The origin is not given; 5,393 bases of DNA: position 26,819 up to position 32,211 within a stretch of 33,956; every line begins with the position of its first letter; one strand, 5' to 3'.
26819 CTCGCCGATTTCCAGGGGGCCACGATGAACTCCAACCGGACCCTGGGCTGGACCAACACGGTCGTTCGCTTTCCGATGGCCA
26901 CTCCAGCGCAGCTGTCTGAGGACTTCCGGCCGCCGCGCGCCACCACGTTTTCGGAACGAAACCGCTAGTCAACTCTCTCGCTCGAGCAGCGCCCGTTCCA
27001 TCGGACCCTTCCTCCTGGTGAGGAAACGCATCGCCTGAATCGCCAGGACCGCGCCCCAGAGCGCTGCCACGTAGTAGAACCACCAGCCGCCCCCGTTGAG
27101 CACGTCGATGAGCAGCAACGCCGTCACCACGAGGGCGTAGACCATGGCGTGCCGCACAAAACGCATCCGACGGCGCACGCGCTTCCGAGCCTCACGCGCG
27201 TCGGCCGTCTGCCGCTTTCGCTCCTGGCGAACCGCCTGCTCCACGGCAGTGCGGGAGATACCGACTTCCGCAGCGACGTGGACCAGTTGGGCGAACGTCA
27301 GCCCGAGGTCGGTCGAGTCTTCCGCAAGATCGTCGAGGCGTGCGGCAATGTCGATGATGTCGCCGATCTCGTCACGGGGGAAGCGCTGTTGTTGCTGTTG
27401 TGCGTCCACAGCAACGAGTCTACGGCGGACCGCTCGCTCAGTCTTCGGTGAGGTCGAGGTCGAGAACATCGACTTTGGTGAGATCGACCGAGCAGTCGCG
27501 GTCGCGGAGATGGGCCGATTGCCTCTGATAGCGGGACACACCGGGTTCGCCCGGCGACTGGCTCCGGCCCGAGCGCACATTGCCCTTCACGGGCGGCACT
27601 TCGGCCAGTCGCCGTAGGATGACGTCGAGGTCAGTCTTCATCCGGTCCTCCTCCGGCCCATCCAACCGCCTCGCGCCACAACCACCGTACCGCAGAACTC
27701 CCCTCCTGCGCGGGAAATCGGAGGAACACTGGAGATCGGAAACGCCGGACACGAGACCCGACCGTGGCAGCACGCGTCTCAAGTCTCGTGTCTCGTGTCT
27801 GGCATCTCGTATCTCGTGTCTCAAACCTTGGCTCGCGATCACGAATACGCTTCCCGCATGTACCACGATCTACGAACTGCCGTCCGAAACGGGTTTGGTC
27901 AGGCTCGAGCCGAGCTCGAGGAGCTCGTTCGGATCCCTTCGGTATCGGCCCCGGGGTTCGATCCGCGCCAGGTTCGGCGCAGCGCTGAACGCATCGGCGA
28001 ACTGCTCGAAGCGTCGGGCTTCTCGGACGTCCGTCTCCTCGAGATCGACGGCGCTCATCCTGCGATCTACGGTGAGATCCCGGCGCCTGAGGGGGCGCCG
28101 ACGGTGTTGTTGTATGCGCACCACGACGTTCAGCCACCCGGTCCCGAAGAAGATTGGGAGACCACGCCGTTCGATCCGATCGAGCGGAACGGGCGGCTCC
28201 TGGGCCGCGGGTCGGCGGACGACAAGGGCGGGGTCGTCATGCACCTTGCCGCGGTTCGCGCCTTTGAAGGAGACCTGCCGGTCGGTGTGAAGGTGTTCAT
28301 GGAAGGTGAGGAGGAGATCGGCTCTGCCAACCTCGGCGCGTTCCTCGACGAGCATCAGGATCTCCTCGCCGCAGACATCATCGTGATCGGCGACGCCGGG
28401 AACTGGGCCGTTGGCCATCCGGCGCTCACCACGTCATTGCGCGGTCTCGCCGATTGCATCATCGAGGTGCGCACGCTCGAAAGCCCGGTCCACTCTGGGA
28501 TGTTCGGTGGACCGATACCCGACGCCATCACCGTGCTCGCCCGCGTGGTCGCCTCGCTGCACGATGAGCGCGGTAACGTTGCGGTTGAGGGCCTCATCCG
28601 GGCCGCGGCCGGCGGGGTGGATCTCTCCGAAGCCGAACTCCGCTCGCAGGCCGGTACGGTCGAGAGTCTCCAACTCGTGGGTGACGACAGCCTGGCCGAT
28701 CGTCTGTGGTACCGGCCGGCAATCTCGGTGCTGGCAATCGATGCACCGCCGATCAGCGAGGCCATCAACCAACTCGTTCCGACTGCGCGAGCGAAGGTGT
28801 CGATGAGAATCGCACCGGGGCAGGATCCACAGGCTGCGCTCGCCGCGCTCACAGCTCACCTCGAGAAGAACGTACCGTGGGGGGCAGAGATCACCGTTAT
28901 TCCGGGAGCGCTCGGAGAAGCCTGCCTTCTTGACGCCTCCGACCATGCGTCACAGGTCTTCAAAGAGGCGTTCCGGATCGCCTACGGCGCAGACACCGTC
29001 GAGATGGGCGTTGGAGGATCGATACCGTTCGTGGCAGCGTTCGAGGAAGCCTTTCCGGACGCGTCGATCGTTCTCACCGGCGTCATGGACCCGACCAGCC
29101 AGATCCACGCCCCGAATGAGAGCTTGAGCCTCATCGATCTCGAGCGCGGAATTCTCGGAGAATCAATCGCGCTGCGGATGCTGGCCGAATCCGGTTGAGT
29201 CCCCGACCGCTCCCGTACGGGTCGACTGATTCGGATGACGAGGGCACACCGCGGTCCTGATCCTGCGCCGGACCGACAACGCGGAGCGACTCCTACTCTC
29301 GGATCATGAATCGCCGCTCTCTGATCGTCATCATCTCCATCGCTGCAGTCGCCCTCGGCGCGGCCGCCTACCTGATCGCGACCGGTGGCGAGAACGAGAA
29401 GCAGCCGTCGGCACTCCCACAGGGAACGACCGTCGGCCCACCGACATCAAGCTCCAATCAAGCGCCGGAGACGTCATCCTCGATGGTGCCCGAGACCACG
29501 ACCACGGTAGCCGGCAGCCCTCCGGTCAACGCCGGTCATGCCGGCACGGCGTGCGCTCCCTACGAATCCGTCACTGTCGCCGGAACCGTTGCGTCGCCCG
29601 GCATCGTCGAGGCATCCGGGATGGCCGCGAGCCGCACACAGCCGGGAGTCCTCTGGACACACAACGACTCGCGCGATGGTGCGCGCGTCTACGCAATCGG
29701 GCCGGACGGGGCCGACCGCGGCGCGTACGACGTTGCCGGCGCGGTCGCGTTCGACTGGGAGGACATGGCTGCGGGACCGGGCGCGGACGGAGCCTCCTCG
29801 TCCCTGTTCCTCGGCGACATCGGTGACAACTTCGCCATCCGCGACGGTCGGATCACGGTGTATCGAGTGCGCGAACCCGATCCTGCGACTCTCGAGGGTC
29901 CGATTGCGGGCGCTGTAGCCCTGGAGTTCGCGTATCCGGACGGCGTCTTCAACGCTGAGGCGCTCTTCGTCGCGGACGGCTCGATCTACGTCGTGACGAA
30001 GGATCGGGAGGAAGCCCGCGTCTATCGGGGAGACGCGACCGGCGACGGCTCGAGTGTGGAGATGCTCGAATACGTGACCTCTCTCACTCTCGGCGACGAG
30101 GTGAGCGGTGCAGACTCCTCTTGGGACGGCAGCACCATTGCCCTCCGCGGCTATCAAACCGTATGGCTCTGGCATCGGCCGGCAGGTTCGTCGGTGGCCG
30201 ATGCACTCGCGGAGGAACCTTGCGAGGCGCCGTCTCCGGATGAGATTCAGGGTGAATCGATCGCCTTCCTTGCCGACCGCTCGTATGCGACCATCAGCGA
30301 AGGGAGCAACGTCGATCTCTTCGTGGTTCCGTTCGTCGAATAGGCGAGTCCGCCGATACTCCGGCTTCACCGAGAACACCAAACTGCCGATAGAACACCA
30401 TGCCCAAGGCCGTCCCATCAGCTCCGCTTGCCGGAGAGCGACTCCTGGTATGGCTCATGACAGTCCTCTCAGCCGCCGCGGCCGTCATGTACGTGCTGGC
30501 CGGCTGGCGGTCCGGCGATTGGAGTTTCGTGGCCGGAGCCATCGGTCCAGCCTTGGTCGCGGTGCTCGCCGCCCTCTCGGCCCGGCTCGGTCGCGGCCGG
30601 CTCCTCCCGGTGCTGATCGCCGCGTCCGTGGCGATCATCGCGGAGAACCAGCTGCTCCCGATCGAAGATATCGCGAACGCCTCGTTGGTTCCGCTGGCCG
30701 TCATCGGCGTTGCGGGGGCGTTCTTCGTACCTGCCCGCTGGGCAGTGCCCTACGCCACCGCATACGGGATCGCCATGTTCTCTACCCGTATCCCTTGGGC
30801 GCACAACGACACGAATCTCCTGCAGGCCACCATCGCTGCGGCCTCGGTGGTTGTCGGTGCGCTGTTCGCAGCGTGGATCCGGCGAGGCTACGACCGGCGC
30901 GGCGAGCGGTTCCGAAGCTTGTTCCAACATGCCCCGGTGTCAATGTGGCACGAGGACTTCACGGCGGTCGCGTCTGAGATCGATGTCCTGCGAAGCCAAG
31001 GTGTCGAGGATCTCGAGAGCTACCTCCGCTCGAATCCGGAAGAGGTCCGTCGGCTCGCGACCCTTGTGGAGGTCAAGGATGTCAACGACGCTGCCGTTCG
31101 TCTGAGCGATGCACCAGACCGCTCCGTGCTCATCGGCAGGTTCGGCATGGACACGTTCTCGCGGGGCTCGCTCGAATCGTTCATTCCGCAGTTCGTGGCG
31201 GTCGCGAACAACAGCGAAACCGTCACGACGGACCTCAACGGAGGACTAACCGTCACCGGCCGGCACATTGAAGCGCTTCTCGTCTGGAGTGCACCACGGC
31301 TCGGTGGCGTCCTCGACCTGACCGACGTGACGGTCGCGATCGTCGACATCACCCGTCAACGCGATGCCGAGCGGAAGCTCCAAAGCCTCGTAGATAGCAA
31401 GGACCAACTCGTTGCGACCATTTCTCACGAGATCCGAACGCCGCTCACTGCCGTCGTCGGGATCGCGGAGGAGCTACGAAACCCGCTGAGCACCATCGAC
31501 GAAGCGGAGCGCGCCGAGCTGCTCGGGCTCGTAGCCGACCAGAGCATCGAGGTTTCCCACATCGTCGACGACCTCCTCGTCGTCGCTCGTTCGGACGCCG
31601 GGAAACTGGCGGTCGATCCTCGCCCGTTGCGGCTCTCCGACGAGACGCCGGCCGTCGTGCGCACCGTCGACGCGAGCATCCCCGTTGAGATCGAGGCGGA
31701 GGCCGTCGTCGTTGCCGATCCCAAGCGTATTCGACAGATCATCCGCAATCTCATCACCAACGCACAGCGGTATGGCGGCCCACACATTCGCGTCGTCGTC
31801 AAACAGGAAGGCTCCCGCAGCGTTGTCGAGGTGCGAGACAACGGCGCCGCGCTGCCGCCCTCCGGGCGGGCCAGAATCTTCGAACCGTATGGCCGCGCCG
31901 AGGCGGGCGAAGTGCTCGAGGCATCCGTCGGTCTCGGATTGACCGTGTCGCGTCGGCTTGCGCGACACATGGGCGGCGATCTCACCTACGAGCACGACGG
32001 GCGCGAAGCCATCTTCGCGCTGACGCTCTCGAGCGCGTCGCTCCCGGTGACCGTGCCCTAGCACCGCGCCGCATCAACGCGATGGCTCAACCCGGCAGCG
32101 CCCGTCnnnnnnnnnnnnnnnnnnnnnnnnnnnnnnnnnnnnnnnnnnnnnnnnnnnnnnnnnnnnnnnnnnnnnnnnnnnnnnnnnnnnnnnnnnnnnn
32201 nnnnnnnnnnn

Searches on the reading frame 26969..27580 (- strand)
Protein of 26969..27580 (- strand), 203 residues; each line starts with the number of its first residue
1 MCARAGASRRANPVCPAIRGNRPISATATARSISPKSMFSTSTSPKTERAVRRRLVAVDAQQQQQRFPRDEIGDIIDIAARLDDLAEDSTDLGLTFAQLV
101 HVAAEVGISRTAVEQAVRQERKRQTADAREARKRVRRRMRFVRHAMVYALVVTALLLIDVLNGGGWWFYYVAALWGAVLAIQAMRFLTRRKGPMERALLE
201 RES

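Call 41: search_protein_families(library=pfam, proteins=[window:26969-27580:-], max_evalue=0.0001)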
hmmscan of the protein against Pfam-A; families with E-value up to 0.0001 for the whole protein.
window:26969-27580:- (203 aa): 1 family
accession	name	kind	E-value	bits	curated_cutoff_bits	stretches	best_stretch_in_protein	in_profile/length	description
PF13239.11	2TM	-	2.2e-15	56.9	24.8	1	130-187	2-60/79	2TM domain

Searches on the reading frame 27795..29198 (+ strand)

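Call 40: search_protein_families(library=pfam, proteins=[window:27795-29198:+], max_evalue=0.0001)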
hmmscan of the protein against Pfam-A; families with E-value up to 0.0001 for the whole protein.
window:27795-29198:+ (467 aa): 2 families
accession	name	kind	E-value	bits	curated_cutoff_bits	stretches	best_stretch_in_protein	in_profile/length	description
PF01546.33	Peptidase_M20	-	8.6e-26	91.6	24.6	1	105-453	1-197/206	Peptidase family M20/M25/M40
PF07687.19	M20_dimer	-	5e-13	49.4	21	1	214-362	2-105/107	Peptidase dimerisation domain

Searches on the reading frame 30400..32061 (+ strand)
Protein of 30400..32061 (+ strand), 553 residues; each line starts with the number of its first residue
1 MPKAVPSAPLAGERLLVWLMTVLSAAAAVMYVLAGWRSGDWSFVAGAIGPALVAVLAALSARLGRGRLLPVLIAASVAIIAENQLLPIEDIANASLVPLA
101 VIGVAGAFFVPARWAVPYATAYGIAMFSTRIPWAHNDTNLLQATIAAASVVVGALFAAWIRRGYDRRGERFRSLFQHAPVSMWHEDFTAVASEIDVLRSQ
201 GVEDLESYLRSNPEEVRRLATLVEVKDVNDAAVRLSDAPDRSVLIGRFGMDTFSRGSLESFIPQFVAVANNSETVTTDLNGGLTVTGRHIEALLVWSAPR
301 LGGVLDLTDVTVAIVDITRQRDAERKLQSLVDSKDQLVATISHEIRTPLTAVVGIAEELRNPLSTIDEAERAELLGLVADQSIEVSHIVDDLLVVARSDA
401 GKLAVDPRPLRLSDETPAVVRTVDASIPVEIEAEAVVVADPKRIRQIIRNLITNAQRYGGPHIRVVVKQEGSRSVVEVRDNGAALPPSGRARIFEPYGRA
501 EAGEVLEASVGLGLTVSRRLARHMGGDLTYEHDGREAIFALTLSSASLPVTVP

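Call 41: search_protein_families(library=pfam, proteins=[window:30400-32061:+], max_evalue=0.0001)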
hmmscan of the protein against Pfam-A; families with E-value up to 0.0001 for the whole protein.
window:30400-32061:+ (553 aa): 2 families
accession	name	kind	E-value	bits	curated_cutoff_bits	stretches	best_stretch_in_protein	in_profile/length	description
PF02518.31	HATPase_c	-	9.8e-20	71.5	26.4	1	440-544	2-108/111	Histidine kinase-, DNA gyrase B-, and HSP90-like ATPase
PF00512.31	HisKA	-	6.8e-15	55.3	26.9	1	334-401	2-66/66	His Kinase A (phospho-acceptor) domain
